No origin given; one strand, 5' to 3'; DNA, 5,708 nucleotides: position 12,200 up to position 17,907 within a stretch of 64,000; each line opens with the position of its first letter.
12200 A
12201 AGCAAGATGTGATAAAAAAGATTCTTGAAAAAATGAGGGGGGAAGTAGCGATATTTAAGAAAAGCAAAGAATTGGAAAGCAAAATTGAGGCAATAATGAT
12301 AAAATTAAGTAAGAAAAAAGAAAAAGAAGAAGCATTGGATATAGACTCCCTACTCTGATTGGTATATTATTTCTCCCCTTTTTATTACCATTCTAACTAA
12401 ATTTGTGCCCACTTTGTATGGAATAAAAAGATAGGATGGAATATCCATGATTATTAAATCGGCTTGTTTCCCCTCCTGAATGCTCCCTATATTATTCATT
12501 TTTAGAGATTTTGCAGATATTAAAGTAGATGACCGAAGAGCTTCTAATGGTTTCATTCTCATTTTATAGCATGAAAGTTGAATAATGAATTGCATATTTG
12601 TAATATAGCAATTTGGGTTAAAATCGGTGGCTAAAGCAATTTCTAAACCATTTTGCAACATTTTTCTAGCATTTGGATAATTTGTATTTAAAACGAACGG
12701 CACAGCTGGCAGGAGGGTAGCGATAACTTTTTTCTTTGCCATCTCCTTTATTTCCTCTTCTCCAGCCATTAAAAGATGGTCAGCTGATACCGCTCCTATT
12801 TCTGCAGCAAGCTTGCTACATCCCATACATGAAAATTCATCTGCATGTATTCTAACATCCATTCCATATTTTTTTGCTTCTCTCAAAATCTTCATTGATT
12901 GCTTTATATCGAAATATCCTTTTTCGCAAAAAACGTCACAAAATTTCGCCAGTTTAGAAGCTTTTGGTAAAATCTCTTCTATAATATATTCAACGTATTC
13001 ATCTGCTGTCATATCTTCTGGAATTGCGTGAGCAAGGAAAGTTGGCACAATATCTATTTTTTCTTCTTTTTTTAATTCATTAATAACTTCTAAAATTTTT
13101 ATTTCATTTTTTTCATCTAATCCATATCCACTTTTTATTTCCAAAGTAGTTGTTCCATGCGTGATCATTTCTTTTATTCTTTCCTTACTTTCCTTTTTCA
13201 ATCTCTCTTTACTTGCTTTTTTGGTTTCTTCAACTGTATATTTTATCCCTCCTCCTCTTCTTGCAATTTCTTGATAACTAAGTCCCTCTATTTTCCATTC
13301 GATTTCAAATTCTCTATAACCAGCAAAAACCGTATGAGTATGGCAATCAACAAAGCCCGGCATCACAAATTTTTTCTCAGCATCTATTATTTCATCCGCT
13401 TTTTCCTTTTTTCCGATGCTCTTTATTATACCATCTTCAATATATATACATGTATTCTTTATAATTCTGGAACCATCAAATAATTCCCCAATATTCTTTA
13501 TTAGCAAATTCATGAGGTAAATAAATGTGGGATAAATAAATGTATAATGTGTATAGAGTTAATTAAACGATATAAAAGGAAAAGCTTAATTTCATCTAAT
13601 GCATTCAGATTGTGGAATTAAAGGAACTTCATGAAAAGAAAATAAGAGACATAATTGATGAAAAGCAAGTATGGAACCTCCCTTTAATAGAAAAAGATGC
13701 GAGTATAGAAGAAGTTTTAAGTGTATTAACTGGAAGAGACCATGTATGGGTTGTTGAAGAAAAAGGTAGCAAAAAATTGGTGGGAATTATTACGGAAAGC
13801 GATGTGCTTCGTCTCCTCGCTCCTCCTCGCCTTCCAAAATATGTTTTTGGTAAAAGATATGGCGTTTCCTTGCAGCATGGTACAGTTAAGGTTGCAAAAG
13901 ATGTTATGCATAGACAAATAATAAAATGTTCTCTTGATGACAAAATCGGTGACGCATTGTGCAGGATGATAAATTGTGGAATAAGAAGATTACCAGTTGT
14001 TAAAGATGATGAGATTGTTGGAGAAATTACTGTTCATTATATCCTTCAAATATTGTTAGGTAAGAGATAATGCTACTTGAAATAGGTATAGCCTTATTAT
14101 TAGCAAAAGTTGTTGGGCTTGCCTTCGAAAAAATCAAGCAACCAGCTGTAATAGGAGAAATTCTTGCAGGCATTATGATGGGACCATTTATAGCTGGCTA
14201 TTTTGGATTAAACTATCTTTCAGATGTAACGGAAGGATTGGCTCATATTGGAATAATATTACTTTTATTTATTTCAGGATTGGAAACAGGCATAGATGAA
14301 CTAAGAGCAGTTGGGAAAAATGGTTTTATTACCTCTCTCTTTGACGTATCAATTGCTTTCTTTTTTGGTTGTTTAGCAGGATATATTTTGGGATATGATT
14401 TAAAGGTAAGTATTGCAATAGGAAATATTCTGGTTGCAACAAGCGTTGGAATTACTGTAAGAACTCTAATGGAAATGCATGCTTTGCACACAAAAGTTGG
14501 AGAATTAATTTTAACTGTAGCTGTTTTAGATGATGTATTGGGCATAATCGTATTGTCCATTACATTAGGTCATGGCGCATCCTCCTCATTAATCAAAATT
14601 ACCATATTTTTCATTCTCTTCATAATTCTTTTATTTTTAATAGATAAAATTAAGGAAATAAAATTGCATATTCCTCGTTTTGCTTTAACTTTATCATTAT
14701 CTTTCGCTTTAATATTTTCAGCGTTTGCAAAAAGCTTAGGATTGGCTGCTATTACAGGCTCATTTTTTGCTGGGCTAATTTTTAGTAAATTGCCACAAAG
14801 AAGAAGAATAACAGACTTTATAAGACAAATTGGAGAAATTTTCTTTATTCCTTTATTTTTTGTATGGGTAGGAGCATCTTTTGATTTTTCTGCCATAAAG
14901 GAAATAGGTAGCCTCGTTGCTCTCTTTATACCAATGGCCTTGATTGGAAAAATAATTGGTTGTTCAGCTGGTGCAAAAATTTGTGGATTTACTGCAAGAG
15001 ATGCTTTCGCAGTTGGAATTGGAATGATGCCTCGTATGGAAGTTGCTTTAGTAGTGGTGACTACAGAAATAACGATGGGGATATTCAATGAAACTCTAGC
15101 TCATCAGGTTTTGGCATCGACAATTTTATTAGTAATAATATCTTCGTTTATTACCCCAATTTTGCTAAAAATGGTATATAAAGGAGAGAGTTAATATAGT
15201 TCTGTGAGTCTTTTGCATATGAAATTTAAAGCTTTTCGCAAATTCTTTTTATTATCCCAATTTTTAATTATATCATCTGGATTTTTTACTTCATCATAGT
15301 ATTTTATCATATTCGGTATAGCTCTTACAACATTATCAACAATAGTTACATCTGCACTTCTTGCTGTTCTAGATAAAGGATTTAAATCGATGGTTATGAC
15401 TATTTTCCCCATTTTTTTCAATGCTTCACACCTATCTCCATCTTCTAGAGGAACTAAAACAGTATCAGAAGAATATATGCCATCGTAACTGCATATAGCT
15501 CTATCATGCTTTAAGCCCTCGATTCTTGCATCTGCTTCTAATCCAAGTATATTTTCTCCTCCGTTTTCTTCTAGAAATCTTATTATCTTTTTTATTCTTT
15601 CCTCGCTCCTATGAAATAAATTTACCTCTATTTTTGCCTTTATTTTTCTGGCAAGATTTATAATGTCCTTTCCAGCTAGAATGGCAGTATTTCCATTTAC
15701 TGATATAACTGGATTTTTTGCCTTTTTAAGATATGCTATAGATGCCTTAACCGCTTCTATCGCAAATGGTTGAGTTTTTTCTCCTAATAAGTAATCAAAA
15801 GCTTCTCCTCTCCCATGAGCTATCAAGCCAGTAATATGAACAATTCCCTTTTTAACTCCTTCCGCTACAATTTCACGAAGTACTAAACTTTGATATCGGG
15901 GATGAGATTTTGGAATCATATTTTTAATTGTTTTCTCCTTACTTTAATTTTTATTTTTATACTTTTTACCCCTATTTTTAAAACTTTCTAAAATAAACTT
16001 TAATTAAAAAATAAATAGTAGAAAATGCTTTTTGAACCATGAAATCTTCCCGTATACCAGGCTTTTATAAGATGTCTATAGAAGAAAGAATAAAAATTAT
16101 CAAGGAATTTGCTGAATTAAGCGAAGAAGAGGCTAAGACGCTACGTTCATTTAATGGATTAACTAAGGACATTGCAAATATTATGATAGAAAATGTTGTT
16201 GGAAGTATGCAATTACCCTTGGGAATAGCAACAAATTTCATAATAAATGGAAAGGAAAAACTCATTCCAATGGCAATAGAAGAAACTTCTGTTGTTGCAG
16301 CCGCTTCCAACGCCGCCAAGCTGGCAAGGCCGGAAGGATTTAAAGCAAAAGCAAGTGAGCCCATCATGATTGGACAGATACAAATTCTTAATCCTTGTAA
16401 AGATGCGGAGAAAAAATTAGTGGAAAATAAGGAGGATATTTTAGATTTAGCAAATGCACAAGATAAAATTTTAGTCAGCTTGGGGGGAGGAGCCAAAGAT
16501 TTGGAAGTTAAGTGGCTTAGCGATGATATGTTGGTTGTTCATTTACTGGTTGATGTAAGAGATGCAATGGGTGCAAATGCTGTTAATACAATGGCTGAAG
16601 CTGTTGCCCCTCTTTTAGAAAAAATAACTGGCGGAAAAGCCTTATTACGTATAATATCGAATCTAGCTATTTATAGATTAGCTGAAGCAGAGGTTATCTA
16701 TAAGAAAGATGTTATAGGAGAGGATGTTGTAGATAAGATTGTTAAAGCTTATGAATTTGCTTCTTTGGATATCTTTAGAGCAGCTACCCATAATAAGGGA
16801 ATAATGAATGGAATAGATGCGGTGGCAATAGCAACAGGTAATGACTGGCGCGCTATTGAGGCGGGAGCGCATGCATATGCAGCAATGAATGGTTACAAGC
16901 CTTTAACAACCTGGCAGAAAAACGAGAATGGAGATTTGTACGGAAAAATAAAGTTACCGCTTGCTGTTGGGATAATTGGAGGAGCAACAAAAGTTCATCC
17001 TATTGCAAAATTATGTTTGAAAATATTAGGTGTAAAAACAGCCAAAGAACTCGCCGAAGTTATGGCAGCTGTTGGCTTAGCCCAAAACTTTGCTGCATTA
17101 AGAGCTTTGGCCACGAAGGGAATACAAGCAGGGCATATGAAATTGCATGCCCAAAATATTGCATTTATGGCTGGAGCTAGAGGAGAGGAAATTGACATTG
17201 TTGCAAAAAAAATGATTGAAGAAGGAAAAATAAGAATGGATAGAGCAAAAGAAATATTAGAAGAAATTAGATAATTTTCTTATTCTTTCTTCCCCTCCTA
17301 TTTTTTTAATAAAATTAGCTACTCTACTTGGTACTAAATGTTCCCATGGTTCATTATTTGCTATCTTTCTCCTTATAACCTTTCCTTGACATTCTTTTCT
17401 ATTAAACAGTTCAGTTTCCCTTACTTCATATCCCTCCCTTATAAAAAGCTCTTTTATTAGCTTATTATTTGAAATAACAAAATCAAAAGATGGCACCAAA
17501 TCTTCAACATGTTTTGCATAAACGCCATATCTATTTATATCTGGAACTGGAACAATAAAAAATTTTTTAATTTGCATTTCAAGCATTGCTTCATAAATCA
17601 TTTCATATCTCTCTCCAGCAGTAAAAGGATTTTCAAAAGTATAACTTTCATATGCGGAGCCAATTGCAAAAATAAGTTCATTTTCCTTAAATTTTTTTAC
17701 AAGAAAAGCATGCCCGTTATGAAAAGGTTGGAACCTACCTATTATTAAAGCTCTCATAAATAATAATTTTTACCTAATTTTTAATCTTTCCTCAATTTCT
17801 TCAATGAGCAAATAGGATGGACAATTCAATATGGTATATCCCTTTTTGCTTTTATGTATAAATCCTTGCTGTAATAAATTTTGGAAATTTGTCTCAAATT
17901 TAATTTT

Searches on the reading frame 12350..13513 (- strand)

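Call 77: search_protein_families(library=pfam, proteins=[window:12350-13513:-], max_evalue=0.000001)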
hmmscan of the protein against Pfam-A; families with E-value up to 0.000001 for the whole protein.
window:12350-13513:- (387 aa): 2 families
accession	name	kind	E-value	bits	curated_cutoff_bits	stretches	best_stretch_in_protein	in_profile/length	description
PF01979.26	Amidohydro_1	-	1.1e-23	84.4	25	1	49-382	1-344/345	Amidohydrolase family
PF07969.17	Amidohydro_3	-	3.3e-22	80.1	29.7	1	197-384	255-472/472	Amidohydrolase family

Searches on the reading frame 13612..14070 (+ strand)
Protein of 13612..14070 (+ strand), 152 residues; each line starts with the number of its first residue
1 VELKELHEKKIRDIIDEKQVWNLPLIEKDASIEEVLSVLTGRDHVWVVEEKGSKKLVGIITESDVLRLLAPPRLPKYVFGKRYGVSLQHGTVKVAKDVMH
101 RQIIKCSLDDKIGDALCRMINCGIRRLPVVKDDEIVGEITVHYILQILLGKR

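Call 77: search_protein_families(library=pfam, proteins=[window:13612-14070:+], max_evalue=0.000001)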
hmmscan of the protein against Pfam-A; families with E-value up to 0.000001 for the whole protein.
window:13612-14070:+ (152 aa): 1 family
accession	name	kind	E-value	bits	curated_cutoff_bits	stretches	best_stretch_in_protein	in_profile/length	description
PF00571.33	CBS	-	1.5e-21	76.9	24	2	95-149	1-56/57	CBS domain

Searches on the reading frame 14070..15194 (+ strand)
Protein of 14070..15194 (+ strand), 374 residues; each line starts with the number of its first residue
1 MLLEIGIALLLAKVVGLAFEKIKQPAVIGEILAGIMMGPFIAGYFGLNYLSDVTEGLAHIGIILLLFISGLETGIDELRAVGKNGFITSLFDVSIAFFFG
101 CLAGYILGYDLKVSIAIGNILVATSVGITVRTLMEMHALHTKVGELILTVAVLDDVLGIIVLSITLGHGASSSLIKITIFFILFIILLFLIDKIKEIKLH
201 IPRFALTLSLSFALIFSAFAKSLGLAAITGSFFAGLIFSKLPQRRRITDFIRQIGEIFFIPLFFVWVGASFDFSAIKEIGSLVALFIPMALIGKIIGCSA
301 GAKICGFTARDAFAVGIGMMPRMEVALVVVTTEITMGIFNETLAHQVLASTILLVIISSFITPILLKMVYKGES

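Call 77: search_protein_families(library=pfam, proteins=[window:14070-15194:+], max_evalue=0.000001)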
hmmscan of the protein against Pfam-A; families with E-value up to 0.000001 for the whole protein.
window:14070-15194:+ (374 aa): 1 family
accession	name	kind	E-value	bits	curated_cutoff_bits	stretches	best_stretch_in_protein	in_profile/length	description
PF00999.27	Na_H_Exchanger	-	1.2e-53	182.8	26.2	1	9-369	4-372/375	Sodium/hydrogen exchanger, transmembrane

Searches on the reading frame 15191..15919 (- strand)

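Call 77: search_protein_families(library=pfam, proteins=[window:15191-15919:-], max_evalue=0.000001)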
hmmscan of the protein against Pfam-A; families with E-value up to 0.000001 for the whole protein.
window:15191-15919:- (242 aa): 1 family
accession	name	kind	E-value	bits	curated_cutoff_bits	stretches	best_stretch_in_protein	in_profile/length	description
PF02006.22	PPS_PS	-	2e-73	246.1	26.4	1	65-234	2-176/176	Phosphopantothenate/pantothenate synthetase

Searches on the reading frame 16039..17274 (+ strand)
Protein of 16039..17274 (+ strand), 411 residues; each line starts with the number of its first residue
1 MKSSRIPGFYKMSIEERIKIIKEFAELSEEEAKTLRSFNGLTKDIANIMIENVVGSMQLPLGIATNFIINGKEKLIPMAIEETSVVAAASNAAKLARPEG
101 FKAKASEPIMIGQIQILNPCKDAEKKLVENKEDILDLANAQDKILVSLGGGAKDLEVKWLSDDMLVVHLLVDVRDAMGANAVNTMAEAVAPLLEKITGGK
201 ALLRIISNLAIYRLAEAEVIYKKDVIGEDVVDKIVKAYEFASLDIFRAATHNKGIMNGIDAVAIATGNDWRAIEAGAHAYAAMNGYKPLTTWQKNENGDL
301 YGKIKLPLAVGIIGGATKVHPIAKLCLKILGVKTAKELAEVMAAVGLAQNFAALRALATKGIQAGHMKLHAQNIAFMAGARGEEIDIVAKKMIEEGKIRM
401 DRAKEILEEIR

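Call 77: search_protein_families(library=pfam, proteins=[window:16039-17274:+], max_evalue=0.000001)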
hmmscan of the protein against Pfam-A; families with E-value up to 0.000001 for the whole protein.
window:16039-17274:+ (411 aa): 1 family
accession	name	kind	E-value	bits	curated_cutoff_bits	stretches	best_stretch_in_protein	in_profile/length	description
PF00368.23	HMG-CoA_red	-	9.6e-114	380.6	27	1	14-371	2-368/368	Hydroxymethylglutaryl-coenzyme A reductase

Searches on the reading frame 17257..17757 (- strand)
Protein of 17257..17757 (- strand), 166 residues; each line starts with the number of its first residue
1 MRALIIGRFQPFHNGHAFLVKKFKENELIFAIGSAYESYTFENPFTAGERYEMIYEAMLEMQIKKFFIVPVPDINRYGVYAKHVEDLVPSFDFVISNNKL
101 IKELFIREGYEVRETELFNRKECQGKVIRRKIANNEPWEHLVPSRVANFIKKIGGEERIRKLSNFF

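Call 77: search_protein_families(library=pfam, proteins=[window:17257-17757:-], max_evalue=0.000001)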
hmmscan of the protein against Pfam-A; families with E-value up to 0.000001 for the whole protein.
window:17257-17757:- (166 aa): 1 family
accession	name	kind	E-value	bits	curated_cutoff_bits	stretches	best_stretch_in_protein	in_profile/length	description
PF01467.32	CTP_transf_like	-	6.4e-10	39.8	21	1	5-76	2-73/133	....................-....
